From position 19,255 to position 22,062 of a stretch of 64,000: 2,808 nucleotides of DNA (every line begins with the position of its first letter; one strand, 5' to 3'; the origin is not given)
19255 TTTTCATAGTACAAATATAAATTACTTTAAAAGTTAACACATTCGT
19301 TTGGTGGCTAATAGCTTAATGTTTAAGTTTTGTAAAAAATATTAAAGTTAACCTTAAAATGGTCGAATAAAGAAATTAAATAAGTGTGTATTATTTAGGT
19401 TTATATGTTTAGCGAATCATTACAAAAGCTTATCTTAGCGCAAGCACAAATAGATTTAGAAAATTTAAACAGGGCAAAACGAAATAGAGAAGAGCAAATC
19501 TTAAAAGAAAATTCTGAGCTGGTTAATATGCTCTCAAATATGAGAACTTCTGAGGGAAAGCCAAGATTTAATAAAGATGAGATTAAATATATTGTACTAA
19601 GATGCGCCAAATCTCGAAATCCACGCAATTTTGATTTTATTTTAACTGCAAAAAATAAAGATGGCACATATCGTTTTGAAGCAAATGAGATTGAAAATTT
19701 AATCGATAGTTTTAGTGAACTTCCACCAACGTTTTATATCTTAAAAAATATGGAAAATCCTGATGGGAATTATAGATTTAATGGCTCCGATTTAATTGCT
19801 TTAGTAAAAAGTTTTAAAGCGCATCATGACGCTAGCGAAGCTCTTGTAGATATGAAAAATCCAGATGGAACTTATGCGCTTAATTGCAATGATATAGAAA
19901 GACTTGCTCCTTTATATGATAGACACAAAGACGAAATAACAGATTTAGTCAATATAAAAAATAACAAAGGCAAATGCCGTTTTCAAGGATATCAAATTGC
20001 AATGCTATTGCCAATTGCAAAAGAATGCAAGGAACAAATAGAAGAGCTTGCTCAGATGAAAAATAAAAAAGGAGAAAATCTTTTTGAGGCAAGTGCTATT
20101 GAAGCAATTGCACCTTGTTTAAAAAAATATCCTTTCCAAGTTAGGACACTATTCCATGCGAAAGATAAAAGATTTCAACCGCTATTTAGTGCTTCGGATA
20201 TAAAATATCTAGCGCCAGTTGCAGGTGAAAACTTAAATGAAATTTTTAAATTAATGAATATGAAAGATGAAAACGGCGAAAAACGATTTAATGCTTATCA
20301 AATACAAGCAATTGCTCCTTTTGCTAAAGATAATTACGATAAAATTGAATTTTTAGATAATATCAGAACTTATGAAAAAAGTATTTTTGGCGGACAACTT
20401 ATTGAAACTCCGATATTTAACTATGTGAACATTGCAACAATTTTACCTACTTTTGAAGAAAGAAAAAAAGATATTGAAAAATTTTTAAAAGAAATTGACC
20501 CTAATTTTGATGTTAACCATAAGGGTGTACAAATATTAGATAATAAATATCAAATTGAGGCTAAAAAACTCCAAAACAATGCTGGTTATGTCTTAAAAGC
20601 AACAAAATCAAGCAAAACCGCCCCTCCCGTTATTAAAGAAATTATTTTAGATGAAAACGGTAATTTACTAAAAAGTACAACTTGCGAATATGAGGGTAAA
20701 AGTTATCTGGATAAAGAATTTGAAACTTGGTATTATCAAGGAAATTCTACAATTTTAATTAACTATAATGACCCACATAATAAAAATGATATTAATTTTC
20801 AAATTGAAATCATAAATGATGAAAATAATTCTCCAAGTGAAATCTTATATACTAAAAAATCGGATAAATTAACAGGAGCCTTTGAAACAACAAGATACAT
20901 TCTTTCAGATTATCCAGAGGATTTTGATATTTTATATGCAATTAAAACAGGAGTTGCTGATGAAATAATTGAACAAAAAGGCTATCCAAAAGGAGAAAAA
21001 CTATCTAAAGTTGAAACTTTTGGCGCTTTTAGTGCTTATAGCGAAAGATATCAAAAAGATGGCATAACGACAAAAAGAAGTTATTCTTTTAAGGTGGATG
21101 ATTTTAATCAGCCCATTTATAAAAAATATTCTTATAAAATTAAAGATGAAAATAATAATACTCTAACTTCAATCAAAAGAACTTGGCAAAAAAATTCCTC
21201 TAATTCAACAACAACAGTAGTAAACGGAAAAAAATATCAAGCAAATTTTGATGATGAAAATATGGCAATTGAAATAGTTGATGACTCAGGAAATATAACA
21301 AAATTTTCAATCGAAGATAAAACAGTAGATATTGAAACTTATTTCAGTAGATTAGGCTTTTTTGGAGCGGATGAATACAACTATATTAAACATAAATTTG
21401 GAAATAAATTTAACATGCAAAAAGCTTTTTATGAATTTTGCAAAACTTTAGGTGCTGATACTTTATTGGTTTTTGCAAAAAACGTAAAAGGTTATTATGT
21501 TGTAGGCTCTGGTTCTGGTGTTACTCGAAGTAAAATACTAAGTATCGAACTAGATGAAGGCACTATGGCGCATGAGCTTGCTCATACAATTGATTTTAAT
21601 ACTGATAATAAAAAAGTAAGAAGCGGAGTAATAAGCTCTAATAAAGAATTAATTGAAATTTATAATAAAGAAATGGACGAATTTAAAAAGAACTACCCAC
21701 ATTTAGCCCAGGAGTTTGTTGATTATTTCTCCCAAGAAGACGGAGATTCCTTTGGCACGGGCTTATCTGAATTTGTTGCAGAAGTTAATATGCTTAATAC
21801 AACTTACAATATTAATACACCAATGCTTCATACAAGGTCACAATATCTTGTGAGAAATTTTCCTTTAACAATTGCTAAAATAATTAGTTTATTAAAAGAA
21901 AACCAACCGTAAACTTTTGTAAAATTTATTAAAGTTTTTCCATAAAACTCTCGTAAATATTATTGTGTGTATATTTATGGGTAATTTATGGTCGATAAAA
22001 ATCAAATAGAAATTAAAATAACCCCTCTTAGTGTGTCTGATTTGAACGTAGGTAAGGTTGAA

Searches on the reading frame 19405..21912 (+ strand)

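Call 4: search_protein_families(library=pfam, proteins=[window:19405-21912:+], max_evalue=0.1)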
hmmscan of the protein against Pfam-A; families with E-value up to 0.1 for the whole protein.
window:19405-21912:+ (835 aa): 1 family
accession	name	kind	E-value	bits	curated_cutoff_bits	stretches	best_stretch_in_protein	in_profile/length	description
PF18300.7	DUF5604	-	0.093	13.2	25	0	592-618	19-45/58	Domain of unknown function (DUF5604)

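Call 53: search_protein_families(library=pfam, proteins=[window:19405-21912:+], max_evalue=1)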
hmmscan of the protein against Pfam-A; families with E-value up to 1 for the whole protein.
window:19405-21912:+ (835 aa): 3 families
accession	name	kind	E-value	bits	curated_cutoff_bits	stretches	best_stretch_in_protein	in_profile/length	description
PF18300.7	DUF5604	-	0.093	13.2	25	1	592-618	19-45/58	Domain of unknown function (DUF5604)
PF04000.20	Sas10_Utp3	-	0.16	13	30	1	351-414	9-79/87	Sas10/Utp3/C1D family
PF14053.11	DUF4248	-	0.22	12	27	0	31-64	29-62/68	Domain of unknown function (DUF4248)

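Call 95: search_protein_families(library=padloc, proteins=[window:19405-21912:+], max_evalue=0.01)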
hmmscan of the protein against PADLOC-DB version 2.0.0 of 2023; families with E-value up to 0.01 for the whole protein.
window:19405-21912:+ (835 aa): 0 families

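Call 96: search_protein_families(library=ncbifam, proteins=[window:19405-21912:+], max_evalue=0.01)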
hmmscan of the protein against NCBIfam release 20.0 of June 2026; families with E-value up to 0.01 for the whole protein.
window:19405-21912:+ (835 aa): 0 families
